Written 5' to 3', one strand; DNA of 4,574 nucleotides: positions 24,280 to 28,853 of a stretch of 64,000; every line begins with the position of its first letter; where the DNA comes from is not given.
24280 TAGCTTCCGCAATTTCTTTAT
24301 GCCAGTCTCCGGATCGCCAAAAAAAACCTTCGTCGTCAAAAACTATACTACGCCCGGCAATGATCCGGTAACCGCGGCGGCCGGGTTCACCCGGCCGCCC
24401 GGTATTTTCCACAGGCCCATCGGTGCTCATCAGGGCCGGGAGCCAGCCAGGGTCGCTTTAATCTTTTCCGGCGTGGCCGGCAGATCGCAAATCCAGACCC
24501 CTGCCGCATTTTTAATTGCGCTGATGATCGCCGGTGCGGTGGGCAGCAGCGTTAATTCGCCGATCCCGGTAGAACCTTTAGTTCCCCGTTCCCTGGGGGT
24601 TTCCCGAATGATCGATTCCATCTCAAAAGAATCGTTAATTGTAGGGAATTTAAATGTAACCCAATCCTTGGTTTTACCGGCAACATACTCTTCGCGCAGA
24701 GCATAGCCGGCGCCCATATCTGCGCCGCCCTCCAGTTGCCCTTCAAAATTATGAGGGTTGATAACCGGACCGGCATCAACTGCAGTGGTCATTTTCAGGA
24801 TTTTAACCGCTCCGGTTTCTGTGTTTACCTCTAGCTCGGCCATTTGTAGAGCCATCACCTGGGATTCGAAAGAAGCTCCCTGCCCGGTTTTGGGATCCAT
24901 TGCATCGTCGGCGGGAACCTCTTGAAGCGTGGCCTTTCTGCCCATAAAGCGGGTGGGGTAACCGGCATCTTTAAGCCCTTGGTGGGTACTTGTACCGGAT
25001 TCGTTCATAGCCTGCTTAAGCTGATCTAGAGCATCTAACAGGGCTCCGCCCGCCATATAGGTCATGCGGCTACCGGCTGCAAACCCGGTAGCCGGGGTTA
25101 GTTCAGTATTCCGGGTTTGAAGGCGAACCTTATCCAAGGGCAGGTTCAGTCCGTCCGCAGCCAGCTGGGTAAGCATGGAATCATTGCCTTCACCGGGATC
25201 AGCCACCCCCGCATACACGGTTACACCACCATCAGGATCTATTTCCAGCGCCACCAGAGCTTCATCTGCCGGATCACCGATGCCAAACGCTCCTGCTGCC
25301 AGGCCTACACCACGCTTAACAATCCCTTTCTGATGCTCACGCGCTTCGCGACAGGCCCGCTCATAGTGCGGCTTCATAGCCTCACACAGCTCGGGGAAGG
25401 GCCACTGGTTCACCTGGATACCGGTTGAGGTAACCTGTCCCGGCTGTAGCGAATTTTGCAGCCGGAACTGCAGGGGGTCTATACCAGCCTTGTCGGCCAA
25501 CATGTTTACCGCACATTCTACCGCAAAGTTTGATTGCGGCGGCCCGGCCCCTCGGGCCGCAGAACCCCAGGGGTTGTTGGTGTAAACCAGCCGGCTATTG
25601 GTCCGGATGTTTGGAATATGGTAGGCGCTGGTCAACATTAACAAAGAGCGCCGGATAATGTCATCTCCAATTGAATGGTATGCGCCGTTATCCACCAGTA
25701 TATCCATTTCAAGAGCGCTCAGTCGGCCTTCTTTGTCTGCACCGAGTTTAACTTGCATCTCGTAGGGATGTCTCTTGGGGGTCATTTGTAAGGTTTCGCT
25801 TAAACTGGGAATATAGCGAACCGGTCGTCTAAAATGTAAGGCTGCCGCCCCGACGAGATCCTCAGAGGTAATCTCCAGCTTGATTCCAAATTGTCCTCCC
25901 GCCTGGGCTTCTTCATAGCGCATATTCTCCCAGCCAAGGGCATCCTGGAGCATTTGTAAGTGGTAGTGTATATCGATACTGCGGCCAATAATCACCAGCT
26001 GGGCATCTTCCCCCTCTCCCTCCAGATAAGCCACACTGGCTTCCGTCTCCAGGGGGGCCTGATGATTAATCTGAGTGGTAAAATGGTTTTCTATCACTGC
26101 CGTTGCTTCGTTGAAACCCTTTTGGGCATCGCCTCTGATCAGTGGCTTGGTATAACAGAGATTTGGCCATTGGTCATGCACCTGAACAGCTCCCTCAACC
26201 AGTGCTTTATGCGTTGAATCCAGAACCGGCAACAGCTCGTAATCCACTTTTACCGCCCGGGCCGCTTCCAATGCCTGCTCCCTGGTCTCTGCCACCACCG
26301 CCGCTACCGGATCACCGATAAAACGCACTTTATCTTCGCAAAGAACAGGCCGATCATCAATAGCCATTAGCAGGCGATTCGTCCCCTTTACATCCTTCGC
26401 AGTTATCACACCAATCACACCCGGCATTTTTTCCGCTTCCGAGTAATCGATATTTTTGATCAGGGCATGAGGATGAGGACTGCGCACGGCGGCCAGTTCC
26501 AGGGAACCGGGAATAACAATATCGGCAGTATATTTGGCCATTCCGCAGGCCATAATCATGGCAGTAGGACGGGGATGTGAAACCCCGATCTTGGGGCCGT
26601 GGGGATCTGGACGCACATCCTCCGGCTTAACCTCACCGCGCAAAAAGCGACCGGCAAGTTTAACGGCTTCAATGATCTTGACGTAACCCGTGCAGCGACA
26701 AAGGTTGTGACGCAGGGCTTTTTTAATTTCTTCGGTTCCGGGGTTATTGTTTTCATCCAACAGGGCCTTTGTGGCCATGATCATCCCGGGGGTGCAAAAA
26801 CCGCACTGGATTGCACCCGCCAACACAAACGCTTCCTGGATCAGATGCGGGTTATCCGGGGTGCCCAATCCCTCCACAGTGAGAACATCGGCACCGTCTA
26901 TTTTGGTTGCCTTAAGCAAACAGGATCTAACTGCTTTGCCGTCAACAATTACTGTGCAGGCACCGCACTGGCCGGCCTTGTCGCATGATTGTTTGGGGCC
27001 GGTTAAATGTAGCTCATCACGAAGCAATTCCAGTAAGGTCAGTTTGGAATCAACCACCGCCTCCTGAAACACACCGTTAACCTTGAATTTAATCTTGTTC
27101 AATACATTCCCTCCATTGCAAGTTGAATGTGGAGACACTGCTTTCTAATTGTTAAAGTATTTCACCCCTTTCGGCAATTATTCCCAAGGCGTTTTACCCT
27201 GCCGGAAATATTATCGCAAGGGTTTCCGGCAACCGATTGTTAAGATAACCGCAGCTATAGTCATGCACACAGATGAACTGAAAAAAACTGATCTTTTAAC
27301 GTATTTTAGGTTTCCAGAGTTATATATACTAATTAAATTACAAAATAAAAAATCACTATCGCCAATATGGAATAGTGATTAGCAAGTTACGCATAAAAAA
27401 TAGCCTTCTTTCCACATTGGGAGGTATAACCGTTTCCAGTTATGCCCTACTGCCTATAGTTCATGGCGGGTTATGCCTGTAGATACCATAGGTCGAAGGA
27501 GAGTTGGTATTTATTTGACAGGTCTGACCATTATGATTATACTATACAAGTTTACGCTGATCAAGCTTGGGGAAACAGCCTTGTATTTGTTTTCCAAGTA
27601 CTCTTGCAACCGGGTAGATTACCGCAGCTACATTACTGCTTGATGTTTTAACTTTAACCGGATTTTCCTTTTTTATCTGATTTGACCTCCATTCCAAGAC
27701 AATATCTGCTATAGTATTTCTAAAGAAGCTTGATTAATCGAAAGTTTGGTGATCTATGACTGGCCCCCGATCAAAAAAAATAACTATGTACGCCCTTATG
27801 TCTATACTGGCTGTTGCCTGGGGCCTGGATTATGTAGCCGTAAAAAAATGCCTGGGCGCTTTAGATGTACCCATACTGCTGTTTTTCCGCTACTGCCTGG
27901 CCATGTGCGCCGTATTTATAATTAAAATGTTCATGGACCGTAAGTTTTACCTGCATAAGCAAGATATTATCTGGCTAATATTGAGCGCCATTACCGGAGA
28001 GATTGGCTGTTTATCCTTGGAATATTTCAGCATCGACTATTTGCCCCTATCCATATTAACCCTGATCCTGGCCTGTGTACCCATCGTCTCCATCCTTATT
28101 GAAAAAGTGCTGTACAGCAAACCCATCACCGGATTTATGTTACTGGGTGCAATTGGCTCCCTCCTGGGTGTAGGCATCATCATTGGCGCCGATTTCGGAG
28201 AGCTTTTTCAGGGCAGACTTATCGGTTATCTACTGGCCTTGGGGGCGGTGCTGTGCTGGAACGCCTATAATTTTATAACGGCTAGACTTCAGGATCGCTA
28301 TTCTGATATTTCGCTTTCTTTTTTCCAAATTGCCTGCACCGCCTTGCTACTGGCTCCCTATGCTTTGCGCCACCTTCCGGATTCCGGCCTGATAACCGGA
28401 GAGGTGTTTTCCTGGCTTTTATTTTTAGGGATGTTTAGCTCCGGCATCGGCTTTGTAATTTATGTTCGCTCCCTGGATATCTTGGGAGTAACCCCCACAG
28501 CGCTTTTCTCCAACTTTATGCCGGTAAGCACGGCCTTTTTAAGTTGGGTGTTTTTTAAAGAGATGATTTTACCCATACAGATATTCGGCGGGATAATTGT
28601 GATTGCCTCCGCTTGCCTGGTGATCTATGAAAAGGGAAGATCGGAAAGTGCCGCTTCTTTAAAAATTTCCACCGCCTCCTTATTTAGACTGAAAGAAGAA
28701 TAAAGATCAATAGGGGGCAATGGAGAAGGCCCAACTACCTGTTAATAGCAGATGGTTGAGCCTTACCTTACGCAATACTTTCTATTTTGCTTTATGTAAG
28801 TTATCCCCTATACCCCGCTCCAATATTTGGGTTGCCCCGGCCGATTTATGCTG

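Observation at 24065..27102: Single-polypeptide molybdo-aldehyde oxidoreductase translationally coupled to a TusE/DsrC-like sulfur-relay protein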

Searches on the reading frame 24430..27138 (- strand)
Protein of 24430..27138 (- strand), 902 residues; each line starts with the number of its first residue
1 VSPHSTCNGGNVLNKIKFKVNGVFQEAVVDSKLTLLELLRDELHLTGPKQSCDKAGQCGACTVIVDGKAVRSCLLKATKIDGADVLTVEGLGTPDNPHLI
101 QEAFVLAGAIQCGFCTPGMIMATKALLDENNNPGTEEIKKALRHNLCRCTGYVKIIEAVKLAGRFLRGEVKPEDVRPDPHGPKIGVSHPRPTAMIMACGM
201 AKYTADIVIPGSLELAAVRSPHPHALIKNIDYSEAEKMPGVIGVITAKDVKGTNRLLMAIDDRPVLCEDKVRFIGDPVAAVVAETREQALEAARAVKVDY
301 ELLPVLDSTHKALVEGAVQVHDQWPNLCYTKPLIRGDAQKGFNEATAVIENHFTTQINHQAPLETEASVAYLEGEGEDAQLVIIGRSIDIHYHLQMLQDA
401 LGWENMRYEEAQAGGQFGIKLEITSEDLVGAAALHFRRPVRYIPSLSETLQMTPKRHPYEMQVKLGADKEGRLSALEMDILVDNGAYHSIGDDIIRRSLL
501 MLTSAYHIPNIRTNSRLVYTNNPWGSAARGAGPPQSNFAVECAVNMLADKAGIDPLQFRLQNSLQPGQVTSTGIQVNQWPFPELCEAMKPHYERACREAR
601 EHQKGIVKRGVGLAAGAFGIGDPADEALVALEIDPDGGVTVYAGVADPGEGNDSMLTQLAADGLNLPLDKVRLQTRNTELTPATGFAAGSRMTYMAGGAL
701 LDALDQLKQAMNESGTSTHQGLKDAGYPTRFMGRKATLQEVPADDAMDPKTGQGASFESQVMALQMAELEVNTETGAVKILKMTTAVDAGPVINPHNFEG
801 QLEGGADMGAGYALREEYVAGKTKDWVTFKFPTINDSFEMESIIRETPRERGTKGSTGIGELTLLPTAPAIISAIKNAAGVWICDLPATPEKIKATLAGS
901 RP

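Call 5: search_protein_families(library=pfam, proteins=[window:24430-27138:-], max_evalue=0.01)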
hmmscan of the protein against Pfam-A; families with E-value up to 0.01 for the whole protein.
window:24430-27138:- (902 aa): 6 families
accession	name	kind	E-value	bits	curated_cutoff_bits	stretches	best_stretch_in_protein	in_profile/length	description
PF02738.23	MoCoBD_1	-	2.2e-63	214.1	27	1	321-562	2-243/244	Molybdopterin cofactor-binding domain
PF20256.3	MoCoBD_2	-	7.1e-51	173.8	27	1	590-836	6-281/283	Molybdopterin cofactor-binding domain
PF01315.27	Ald_Xan_dh_C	-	4.3e-32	111.1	31.3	1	199-303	2-109/110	Aldehyde oxidase and xanthine dehydrogenase, a/b hammerhead domain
PF01799.25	Fer2_2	-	9.6e-31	106.2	30.3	1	87-160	1-75/75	[2Fe-2S] binding domain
PF00111.32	Fer2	-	4.3e-06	27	21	1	19-73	2-55/77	2Fe-2S iron-sulfur cluster binding domain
PF13085.11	Fer2_3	-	0.0031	17.9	27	1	50-90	50-88/107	2Fe-2S iron-sulfur cluster binding domain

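Call 15: search_protein_families(library=ncbifam, proteins=[window:24430-27138:-], max_evalue=0.001)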
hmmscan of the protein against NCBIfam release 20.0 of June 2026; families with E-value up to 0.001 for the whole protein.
window:24430-27138:- (902 aa): 20 families
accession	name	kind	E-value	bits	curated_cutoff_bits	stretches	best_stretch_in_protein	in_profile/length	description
NF045668.1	pterin_aldehy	equivalog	3.4e-237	789.8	1100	1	15-897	2-904/905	molybdopterin-dependent aldehyde oxidoreductase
TIGR03311.1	Se_dep_XDH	equivalog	1.1e-173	579.5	830.45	1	18-876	3-829/848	selenium-dependent xanthine dehydrogenase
TIGR03194.1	4hydrxCoA_A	equivalog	5.2e-112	375.7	994.55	2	198-712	11-530/746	4-hydroxybenzoyl-CoA reductase subunit alpha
NF043082.1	XdhA_XDHase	equivalog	3.4e-111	372.7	780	1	184-895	1-750/758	xanthine dehydrogenase subunit XdhA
TIGR03196.1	pucD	equivalog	1.9e-108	363.9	783.65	2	190-707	9-538/763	xanthine dehydrogenase subunit D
NF007426.0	PRK09970.1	equivalog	3.4e-107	359.4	916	1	184-894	6-752/761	xanthine dehydrogenase molybdenum-binding subunit XdhA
NF041018.1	glyceraldDH_alpha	equivalog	1.2e-93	314.9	790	1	188-893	7-740/741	glyceraldehyde dehydrogenase subunit alpha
TIGR03313.1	Se_sel_red_Mo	hypoth_equivalog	2.8e-89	300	1101.9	2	336-897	362-949/951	molybdopterin-dependent oxidoreductase Mo/Fe-S-binding subunit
TIGR02969.1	mam_aldehyde_ox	subfamily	1.1e-76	258.4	1912.3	2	193-818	585-1212/1330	aldehyde oxidase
TIGR02965.1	xanthine_xdhB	equivalog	4.5e-73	246.7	849.5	2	187-720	4-541/758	xanthine dehydrogenase molybdopterin binding subunit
NF040766.1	CODH_aero_grp5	exception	2.2e-64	217.9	950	2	195-709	16-551/785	aerobic carbon-monoxide dehydrogenase large subunit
NF041671.1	peri_hyde_PaoC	equivalog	3.2e-61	207.6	1180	1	184-897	18-731/735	aldehyde oxidoreductase molybdenum-binding subunit PaoC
TIGR02416.1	CO_dehy_Mo_lg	equivalog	1.1e-54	185.9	991.15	2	199-701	8-550/770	aerobic carbon-monoxide dehydrogenase large subunit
NF041020.1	glyceraldDH_gamma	equivalog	4.4e-52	176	290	1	14-166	11-162/164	glyceraldehyde dehydrogenase subunit gamma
NF043084.2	XdhC_XDHase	equivalog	1e-47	161.4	217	1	15-161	2-148/151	xanthine dehydrogenase subunit XdhC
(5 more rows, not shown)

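Call 16: search_solved_structures(query=window:24430-27138:-, max_evalue=1e-10)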
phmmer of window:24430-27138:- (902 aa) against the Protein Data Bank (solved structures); distinct sequences matched with E-value up to 1e-10: 57.
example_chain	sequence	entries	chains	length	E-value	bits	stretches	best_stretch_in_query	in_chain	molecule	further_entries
1sij_A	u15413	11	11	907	7.2e-173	580.2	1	18-896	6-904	Aldehyde oxidoreductase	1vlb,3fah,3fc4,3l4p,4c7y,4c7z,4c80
1dgj_A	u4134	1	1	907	2.3e-161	542.2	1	20-894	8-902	ALDEHYDE OXIDOREDUCTASE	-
2e1q_A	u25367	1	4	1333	3.3e-86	293.5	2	184-879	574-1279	Xanthine dehydrogenase/oxidase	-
2ckj_A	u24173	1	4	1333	7.1e-86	292.4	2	184-879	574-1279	XANTHINE OXIDOREDUCTASE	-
4yrw_A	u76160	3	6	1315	3.3e-83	283.6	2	183-894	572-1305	Xanthine dehydrogenase/oxidase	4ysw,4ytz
1wyg_A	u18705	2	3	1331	3.3e-83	283.6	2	183-894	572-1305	Xanthine dehydrogenase/oxidase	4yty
2e3t_A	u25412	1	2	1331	3.4e-83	283.5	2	183-894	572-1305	Xanthine dehydrogenase/oxidase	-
6adj_A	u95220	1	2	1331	3.4e-83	283.5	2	183-894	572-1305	Xanthine dehydrogenase/oxidase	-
3an1_A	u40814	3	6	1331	3.4e-83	283.5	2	183-894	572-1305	Xanthine dehydrogenase/oxidase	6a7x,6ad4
6ac4_A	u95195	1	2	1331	3.4e-83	283.5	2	183-894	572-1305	Xanthine dehydrogenase/oxidase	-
6abu_A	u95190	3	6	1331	3.4e-83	283.5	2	183-894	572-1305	Xanthine dehydrogenase/oxidase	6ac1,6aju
1fo4_A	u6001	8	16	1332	8.1e-83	282.3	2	184-879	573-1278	XANTHINE DEHYDROGENASE | Xanthine dehydrogenase/oxidase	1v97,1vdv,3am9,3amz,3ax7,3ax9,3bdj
3una_A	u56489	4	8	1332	8.2e-83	282.3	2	184-879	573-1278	Xanthine dehydrogenase/oxidase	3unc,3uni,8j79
1n5x_A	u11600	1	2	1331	8.6e-83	282.2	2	184-879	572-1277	Xanthine Dehydrogenase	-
1rm6_A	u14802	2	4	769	1.6e-81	278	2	180-712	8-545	4-hydroxybenzoyl-CoA reductase alpha subunit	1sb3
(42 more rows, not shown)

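Call 33: find_homologous_proteins(query=window:24430-27138:-, max_evalue=1e-20)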
Query window:24430-27138:- (902 aa): 7673 proteins with E <= 1e-20 among 8000 candidates; the best 120 are listed.
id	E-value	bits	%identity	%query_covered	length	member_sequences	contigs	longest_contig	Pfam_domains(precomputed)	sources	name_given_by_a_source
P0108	0.0e+0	2030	100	99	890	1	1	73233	PF02738.24,PF20256.4,PF01799.26,PF00111.33,PF01315.28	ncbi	-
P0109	0.0e+0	1764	85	99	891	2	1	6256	PF02738.24,PF20256.4,PF01799.26,PF00111.33,PF01315.28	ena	-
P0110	0.0e+0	1586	76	98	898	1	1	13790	PF02738.24,PF20256.4,PF01799.26,PF00111.33,PF01315.28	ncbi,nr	ncbi:MAG TPA: molybdopterin-dependent oxidoreductase [Firmicutes bacterium]|nr:molybdopterin-depende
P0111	0.0e+0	1576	76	98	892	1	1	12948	PF02738.24,PF20256.4,PF01799.26,PF00111.33,PF01315.28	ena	-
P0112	0.0e+0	1545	87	85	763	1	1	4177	PF02738.24,PF20256.4,PF01799.26,PF00111.33,PF01315.28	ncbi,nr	ncbi:MAG TPA: molybdopterin-dependent oxidoreductase, partial [Firmicutes bacterium]|nr:molybdopteri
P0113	0.0e+0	1539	75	98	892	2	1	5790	PF02738.24,PF20256.4,PF01799.26,PF00111.33,PF01315.28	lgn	-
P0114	0.0e+0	1532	74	98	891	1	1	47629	PF02738.24,PF20256.4,PF01799.26,PF00111.33,PF01315.28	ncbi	-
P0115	0.0e+0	1491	72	98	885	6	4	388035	PF02738.24,PF20256.4,PF01799.26,PF00111.33,PF01315.28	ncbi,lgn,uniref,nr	ncbi:aldehyde oxidoreductase [Desulfotomaculum arcticum]|uniref:Aldehyde oxidoreductase n=1 Tax=Desu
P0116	0.0e+0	1490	71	98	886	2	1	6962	PF02738.24,PF20256.4,PF01799.26,PF00111.33,PF01315.28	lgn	-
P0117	0.0e+0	1468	72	98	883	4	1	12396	PF02738.24,PF20256.4,PF01799.26,PF00111.33,PF01315.28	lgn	-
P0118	0.0e+0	1467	71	98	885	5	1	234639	PF02738.24,PF20256.4,PF01799.26,PF00111.33,PF01315.28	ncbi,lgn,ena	ncbi:MAG: molybdopterin cofactor-binding domain-containing protein [Bacillota bacterium]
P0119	0.0e+0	1467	71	99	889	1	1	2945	PF02738.24,PF20256.4,PF01799.26,PF00111.33,PF01315.28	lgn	-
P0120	0.0e+0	1458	72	98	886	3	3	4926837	PF02738.24,PF20256.4,PF01799.26,PF00111.33,PF01315.28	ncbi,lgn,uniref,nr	ncbi:aerobic-type carbon monoxide dehydrogenase, large subunit CoxL/CutL-like protein [Desulfosporos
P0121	0.0e+0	1454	69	98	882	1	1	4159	PF02738.24,PF20256.4,PF01799.26,PF00111.33,PF01315.28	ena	-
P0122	0.0e+0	1454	71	98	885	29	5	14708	PF02738.24,PF20256.4,PF01799.26,PF00111.33,PF01315.28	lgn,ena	-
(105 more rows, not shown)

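Call 34: find_related_loci(query=window:24430-27102:-, collection=metagenome_contigs, flank=4000)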
Query window:24430-27102:- (890 aa) in metagenome_contigs; peptide patterns used: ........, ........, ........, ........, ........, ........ (x = any residue, [..] = any of these).
178 stretches matched a pattern; 130 encode a relative of the query (tblastn E <= 1e-3); the best 80 are kept; 80 distinct loci.
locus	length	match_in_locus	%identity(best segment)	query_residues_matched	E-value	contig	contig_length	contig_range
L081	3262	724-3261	88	1-846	0e+0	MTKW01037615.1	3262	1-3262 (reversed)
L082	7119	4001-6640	72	3-885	0e+0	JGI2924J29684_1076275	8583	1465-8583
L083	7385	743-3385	73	3-886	0e+0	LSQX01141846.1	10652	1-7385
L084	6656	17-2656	71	3-885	0e+0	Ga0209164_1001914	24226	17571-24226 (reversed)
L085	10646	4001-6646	68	1-886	0e+0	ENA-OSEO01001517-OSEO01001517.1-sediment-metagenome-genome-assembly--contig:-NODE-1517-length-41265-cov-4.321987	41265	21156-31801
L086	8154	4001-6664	66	1-885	0e+0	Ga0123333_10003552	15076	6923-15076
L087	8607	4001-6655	66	1-889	0e+0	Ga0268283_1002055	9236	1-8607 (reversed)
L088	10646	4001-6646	65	1-886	0e+0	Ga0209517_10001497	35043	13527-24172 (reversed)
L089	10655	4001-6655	65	1-889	0e+0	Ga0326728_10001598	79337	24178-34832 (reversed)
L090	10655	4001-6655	63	1-889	0e+0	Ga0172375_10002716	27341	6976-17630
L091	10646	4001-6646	66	3-889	0e+0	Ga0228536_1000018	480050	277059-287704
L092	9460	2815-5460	63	1-886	0e+0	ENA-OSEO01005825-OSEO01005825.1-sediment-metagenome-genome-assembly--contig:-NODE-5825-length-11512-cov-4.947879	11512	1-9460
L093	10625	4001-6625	65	3-882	0e+0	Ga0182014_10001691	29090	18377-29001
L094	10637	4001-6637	65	1-882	0e+0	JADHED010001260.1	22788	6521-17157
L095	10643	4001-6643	62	1-885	0e+0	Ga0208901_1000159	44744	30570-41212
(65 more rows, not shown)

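Call 35: find_encoding_contigs(protein=P0108, flank=10000, max_places=2)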
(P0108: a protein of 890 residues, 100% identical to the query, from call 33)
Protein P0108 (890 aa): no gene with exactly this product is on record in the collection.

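Call 38: search_solved_structures(query=window:24430-27102:-, max_evalue=1e-150, show_alignments=1)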
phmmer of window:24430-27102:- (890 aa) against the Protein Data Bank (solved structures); distinct sequences matched with E-value up to 1e-150: 2.
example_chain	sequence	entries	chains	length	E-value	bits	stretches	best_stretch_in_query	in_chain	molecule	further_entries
1sij_A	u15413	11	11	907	7.7e-173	580.1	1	7-884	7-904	Aldehyde oxidoreductase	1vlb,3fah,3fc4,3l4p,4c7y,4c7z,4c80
1dgj_A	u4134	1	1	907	2e-161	542.4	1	7-882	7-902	ALDEHYDE OXIDOREDUCTASE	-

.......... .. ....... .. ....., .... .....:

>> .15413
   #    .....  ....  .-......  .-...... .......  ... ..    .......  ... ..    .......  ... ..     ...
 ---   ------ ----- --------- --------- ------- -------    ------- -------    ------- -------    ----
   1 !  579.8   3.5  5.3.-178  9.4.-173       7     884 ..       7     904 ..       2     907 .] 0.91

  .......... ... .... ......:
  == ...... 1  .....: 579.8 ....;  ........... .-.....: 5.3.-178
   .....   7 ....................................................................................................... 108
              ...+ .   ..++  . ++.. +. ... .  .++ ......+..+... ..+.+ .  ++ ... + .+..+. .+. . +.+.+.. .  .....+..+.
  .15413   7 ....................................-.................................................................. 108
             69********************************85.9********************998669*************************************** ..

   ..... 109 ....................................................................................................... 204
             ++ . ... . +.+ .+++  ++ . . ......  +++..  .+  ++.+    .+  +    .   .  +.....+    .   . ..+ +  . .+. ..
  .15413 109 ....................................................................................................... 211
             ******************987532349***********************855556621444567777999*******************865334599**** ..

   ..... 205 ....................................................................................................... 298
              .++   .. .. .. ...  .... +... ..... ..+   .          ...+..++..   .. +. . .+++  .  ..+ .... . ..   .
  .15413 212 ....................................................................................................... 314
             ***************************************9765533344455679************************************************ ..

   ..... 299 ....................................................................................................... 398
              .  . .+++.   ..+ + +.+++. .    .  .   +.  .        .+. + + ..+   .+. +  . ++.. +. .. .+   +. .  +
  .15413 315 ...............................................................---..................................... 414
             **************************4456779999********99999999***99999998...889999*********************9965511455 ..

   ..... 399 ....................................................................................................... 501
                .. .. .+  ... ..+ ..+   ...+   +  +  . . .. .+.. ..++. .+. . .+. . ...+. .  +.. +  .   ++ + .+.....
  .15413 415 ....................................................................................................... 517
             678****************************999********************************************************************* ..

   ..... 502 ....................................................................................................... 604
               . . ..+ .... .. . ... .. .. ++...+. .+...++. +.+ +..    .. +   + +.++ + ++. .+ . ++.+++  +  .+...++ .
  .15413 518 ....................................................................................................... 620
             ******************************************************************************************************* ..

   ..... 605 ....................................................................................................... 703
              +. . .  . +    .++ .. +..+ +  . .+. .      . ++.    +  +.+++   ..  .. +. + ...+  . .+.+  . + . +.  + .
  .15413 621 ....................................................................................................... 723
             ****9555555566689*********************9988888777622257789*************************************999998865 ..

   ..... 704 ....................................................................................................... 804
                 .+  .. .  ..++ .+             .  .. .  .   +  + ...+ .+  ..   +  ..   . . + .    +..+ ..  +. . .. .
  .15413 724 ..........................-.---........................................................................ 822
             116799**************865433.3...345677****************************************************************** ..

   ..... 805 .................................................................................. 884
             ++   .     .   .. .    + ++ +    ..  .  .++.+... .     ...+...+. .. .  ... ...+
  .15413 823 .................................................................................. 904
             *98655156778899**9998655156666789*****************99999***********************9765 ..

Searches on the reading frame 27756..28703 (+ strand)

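Call 5: search_protein_families(library=pfam, proteins=[window:27756-28703:+], max_evalue=0.01)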
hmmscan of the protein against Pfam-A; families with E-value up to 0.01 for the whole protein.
window:27756-28703:+ (315 aa): 1 family
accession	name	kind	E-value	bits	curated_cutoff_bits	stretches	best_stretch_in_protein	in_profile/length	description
PF00892.27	EamA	-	5.2e-34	117.9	28.2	2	156-290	2-134/135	EamA-like transporter family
